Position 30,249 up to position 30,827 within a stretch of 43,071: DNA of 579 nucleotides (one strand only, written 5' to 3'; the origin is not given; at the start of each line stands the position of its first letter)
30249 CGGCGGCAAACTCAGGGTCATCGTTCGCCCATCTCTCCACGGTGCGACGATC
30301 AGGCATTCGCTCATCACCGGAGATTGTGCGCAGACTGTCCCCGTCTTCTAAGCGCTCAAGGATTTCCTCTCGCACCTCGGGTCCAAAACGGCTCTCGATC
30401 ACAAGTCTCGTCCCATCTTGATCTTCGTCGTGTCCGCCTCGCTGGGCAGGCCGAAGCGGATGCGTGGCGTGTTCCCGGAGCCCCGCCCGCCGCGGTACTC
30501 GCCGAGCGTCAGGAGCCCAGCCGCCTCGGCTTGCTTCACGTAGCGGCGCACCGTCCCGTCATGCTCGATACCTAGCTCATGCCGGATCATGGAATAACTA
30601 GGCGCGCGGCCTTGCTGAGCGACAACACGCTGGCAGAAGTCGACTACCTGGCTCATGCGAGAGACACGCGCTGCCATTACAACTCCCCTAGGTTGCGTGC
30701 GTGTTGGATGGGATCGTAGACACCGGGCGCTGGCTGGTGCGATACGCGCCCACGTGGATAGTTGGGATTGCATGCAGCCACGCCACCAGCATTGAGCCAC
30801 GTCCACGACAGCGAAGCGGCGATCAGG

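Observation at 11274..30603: Strand-specific 9-mer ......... placed ahead of each late gene block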

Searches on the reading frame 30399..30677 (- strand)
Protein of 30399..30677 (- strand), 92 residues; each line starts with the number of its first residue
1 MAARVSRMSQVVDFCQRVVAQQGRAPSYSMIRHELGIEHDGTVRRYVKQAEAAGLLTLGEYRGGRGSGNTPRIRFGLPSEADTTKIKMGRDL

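Call 33: search_protein_families(library=pfam, max_evalue=1, proteins=[window:30399-30677:-])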
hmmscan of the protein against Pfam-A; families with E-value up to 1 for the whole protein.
window:30399-30677:- (92 aa): 3 families
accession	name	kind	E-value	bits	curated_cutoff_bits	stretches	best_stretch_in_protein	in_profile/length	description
PF13551.12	HTH_29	-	0.00047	20.6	28.1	1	25-71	13-60/64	Winged helix-turn helix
PF13730.12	HTH_36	-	0.023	14.9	25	1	26-56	26-55/55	Helix-turn-helix domain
PF01726.22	LexA_DNA_bind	-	0.052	13.8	23.7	1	7-54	7-54/65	LexA DNA binding domain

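Call 34: search_solved_structures(query=window:30399-30677:-, max_evalue=10, show_alignments=2)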
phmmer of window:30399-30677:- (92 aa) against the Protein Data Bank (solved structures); distinct sequences matched with E-value up to 10: 3.
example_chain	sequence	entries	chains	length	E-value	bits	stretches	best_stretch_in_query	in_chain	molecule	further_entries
8s7g_A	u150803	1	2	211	0.5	13.8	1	6-71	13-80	LexA repressor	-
1lea_A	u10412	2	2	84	0.71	13.3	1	2-58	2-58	LEXA REPRESSOR DNA BINDING DOMAIN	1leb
5lxl_A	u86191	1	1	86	1.6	12.2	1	18-52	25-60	Decoration protein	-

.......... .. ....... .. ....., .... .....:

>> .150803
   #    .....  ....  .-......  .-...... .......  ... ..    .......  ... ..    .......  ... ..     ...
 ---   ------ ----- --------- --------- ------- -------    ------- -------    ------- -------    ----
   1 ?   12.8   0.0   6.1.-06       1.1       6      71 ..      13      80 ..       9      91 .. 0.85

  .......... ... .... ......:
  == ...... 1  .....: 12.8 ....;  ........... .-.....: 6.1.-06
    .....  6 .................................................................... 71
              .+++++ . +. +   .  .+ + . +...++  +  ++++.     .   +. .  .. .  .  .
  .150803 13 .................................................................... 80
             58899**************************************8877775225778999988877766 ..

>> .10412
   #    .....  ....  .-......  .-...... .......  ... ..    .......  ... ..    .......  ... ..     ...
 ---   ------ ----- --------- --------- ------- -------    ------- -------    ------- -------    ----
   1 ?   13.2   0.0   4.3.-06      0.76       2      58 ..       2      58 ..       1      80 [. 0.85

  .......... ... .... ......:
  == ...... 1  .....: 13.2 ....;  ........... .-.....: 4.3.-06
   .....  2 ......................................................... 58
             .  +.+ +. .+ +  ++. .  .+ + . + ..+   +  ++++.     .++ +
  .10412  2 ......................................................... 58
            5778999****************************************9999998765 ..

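Call 35: find_homologous_proteins(query=window:30399-30677:-, max_evalue=0.001)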
Query window:30399-30677:- (92 aa): 30 proteins with E <= 0.001 among 34 candidates.
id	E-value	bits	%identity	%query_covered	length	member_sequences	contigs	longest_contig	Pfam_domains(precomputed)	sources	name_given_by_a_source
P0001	1.8e-53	196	100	100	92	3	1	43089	-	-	-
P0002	9.4e-46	171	87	100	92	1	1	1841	-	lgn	-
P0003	1.9e-43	164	85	100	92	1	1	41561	-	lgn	-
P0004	2.6e-40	154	85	92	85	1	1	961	-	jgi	jgi:hypothetical protein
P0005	1.8e-31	125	68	99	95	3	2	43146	-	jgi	jgi:hypothetical protein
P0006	1.3e-27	113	65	97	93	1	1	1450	-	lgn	-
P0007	2.1e-27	112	65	99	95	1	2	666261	-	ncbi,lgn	-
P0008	1.4e-26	110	67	100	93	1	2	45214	-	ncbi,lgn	-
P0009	1.8e-26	109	64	93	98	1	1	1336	-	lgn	-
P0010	2.0e-26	109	61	98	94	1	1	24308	-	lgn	-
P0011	5.3e-26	108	64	99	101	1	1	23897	-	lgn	-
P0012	1.2e-25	107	62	98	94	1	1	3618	-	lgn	-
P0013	6.0e-24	101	61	92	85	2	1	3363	-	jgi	jgi:hypothetical protein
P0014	6.4e-23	98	60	93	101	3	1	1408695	-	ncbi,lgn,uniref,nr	ncbi:hypothetical protein HD841_000535 [Sphingomonas melonis]|uniref:LexA repressor DNA-binding doma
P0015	5.4e-22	95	60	93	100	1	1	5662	-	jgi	jgi:hypothetical protein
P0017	8.0e-20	88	58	100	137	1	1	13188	-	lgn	-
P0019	1.1e-18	85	56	85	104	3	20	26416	-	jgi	jgi:hypothetical protein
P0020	1.2e-18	85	54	90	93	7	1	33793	PF01726.23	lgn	-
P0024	2.6e-16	77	57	82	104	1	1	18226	-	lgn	-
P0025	2.1e-14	71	58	78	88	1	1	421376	-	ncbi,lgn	-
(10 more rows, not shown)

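Call 36: find_encoding_contigs(protein=P0003, flank=10000, max_places=1)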
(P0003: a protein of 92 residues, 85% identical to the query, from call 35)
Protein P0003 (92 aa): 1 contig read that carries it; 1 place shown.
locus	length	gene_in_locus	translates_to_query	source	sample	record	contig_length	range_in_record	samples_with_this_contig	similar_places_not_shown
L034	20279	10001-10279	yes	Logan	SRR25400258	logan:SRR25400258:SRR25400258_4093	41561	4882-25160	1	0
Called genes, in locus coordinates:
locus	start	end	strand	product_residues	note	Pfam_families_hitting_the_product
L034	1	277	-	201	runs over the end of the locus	PF09588:YqaJ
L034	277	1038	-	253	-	PF04404:ERF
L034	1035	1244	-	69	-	-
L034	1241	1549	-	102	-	PF27050:Phage_P22_Y8K6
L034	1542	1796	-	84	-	-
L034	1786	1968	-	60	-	-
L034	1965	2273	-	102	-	-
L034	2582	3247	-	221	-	PF12686:DUF3800 (weak)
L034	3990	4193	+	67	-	PF01381:HTH_3 (weak)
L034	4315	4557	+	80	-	-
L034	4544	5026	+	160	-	-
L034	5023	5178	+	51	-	-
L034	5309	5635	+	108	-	-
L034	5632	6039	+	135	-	-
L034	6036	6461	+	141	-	PF13730:HTH_36, PF13545:HTH_Crp_2 (weak)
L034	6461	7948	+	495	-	PF04851:ResIII, PF00270:DEAD (weak), PF00271:Helicase_C (weak)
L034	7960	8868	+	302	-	PF08273:Zn_Ribbon_Prim, PF23639:DUF7146, PF13362:Toprim_3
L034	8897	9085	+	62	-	-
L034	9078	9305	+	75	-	-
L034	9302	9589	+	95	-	-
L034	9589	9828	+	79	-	-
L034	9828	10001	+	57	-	-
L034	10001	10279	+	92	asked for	-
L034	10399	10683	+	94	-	PF20901:Sf6_terminase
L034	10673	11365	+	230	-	PF03237:Terminase_6N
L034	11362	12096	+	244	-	-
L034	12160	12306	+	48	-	-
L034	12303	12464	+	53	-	-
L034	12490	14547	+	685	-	PF23899:SU10_portal (weak)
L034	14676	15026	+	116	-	PF00166:Cpn10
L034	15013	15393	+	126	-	-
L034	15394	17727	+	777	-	-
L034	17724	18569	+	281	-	PF13229:Beta_helix (weak), PF05048:NosD (faint)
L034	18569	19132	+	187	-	-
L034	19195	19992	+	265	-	-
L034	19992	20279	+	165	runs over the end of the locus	-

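Call 37: find_encoding_contigs(protein=P0005, flank=10000, max_places=1)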
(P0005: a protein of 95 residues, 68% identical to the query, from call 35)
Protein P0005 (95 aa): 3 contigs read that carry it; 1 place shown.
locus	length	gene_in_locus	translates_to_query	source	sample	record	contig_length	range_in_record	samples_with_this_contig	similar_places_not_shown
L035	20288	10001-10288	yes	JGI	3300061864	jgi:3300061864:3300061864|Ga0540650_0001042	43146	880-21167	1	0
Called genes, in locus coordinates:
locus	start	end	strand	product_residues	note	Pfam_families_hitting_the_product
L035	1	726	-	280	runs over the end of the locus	PF03837:RecT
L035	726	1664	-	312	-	PF09588:YqaJ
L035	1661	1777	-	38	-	-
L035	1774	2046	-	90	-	-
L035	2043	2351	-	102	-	-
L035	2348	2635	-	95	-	-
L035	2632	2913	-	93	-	-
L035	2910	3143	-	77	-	-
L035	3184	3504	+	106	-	-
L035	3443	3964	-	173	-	-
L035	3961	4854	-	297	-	-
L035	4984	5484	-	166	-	-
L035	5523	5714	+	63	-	-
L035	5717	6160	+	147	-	-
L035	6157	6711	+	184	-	-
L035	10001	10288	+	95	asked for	-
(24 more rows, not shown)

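Call 38: find_encoding_contigs(protein=P0007, flank=10000, max_places=1)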
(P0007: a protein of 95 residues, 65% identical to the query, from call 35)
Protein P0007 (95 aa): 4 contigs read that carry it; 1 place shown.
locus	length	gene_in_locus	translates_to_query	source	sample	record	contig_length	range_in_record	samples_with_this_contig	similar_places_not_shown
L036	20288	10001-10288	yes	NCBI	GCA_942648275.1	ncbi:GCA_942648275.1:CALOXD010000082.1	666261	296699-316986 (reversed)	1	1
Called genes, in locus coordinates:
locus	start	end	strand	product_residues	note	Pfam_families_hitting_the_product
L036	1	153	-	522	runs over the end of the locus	-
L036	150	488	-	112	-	-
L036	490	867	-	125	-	PF27050:Phage_P22_Y8K6 (weak)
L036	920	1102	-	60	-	-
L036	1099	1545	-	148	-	-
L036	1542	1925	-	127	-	-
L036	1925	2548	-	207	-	-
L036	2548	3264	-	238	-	-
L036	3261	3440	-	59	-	-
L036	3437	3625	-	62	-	-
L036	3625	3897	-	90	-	-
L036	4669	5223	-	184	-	-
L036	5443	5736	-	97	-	-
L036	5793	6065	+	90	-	-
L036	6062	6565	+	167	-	-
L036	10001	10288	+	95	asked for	-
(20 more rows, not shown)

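Call 39: find_encoding_contigs(protein=P0008, flank=10000, max_places=1)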
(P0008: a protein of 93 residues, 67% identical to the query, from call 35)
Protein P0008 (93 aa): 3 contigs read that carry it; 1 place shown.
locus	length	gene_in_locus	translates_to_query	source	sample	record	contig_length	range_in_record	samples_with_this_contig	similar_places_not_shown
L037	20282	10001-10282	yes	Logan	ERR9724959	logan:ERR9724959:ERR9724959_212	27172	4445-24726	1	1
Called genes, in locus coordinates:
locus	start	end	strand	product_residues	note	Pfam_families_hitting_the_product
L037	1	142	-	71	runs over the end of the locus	-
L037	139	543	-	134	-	PF27050:Phage_P22_Y8K6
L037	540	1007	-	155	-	-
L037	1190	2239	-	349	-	PF13614:AAA_31, PF01656:CbiA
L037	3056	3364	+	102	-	-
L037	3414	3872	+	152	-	-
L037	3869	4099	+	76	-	-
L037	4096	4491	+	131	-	PF08774:VRR_NUC (weak)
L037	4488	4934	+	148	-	-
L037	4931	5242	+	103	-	-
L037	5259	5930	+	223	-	-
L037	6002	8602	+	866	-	PF19263:DUF5906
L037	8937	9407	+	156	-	-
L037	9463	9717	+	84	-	-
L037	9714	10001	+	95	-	-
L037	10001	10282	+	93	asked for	-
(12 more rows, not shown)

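Call 41: find_encoding_contigs(protein=P0020, flank=10000, max_places=1)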
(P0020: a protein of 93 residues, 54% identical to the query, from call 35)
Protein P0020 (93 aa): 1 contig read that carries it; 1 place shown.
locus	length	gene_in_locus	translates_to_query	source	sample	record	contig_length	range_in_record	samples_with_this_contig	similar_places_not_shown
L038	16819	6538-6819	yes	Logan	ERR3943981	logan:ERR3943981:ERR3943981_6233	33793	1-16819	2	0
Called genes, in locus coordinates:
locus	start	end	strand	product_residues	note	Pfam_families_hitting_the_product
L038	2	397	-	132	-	?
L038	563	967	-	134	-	PF13560:HTH_31, PF01381:HTH_3, PF13443:HTH_26 (faint)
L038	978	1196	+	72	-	-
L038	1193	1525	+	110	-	-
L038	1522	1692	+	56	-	-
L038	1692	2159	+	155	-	-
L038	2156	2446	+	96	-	PF13384:HTH_23 (faint)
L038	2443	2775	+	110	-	-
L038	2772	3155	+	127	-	-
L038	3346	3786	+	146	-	-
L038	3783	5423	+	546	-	-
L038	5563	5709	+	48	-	-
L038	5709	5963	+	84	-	-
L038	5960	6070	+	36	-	-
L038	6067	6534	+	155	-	-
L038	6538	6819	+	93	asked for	PF01726:LexA_DNA_bind (weak)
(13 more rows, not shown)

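Call 42: find_encoding_contigs(protein=P0019, flank=10000, max_places=1)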
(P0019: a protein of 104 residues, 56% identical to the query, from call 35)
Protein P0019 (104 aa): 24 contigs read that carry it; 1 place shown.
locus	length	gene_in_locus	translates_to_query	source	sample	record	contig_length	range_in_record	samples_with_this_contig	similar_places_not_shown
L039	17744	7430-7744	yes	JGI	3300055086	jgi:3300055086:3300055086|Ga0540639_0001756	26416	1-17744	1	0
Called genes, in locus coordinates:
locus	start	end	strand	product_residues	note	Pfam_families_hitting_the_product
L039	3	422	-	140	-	?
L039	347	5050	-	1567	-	-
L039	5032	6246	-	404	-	-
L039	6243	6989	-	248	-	-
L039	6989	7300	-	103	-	-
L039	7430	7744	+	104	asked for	-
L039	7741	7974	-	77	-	-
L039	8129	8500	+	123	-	-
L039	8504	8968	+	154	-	-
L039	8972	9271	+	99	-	-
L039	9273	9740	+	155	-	-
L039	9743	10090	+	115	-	-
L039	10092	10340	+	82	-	-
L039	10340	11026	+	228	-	-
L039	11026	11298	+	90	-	-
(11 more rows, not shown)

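Call 43: find_encoding_contigs(protein=P0024, flank=10000, max_places=1)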
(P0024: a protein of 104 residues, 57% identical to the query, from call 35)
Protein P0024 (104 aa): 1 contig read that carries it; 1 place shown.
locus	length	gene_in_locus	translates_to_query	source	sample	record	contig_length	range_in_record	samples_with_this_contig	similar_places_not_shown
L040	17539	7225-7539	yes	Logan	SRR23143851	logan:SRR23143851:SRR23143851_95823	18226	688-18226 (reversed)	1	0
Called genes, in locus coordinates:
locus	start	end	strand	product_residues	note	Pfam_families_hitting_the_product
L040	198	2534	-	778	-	PF08291:Peptidase_M15_3 (weak)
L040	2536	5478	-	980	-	PF00565:SNase (faint)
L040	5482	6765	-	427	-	-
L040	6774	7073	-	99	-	-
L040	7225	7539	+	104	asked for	-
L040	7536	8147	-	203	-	-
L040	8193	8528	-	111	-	-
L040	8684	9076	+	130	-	-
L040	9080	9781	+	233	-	-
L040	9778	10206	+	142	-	-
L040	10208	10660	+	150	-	-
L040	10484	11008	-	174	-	-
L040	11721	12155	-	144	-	-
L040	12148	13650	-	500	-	PF13148:DUF3987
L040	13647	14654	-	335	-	PF01807:Zn_ribbon_DnaG, PF23639:DUF7146, PF13362:Toprim_3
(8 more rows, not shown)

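Call 44: find_encoding_contigs(protein=P0025, flank=10000, max_places=1)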
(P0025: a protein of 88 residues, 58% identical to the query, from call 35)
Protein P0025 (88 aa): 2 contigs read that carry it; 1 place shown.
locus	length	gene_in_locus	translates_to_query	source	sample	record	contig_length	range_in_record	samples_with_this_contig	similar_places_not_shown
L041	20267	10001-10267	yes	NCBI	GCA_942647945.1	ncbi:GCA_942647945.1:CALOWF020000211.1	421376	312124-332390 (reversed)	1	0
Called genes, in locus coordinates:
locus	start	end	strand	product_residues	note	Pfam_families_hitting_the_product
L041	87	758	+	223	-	PF07589:PEP_exosort_dom (weak)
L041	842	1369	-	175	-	-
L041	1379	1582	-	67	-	-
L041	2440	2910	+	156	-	-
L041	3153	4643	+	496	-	PF00239:Resolvase, PF07508:Recombinase, PF13408:Zn_ribbon_recom (faint)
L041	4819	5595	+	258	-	PF02265:S1-P1_nuclease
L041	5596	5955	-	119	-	PF03061:4HBT, PF13279:4HBT_2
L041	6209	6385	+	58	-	-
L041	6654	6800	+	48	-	-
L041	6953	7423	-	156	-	-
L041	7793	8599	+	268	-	PF10677:DUF2490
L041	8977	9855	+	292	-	-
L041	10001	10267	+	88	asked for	-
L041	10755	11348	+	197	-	-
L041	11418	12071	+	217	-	-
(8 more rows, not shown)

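Call 54: find_encoding_contigs(protein=P0010, flank=10000, max_places=1)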
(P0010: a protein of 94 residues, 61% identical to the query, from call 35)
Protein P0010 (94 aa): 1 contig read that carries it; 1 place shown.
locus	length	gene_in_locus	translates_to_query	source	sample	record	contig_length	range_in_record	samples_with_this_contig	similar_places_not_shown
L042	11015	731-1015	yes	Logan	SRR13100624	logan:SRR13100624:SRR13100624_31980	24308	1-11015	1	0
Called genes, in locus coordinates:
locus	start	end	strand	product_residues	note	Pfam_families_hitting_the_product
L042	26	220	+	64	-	-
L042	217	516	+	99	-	-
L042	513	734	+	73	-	-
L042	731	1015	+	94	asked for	-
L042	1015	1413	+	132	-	PF20901:Sf6_terminase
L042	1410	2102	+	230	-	PF03237:Terminase_6N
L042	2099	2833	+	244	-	-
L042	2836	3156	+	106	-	-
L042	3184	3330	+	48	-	-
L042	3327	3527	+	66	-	-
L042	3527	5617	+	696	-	-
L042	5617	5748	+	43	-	-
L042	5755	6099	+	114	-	PF00166:Cpn10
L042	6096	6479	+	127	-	-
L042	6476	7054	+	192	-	-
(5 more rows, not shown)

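Call 55: find_encoding_contigs(protein=P0017, flank=10000, max_places=1)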
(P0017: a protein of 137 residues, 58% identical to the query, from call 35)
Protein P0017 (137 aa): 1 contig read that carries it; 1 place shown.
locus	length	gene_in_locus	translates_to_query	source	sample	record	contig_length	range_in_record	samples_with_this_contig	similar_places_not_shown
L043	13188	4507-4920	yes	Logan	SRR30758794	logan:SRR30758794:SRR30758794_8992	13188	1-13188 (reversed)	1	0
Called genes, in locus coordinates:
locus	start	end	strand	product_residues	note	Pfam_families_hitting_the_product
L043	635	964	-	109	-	-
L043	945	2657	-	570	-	-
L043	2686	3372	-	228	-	-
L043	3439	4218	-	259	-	-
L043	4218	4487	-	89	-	-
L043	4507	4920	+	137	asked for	-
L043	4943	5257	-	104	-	-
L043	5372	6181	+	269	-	-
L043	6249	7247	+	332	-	-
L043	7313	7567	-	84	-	-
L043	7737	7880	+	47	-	-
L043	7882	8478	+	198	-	-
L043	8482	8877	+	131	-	-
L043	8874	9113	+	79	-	-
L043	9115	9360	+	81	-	-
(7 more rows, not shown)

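Call 59: predict_structure(alignment_id=A2)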
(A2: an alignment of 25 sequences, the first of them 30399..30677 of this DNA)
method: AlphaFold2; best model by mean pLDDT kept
length: 92 residues; sequences in the alignment: 25
mean_pLDDT: 67.9   pTM: 0.54
mean pLDDT of the five models: 67.9, 66.8, 66.2, 64.3, 60.1
residues with pLDDT >= 90: 0; 70-90: 51; 50-70: 16; < 50: 25
segments of 3 or more residues with pLDDT < 50: 60-70, 84-87, 89-92
pLDDT, mean of each block of 10 residues (from residue 1): 70 84 79 86 85 72 43 51 46 40
secondary structure, 60 per line:
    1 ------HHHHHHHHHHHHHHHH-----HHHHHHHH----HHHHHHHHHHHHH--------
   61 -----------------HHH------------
elements in order: H7-22 H28-35 H40-52
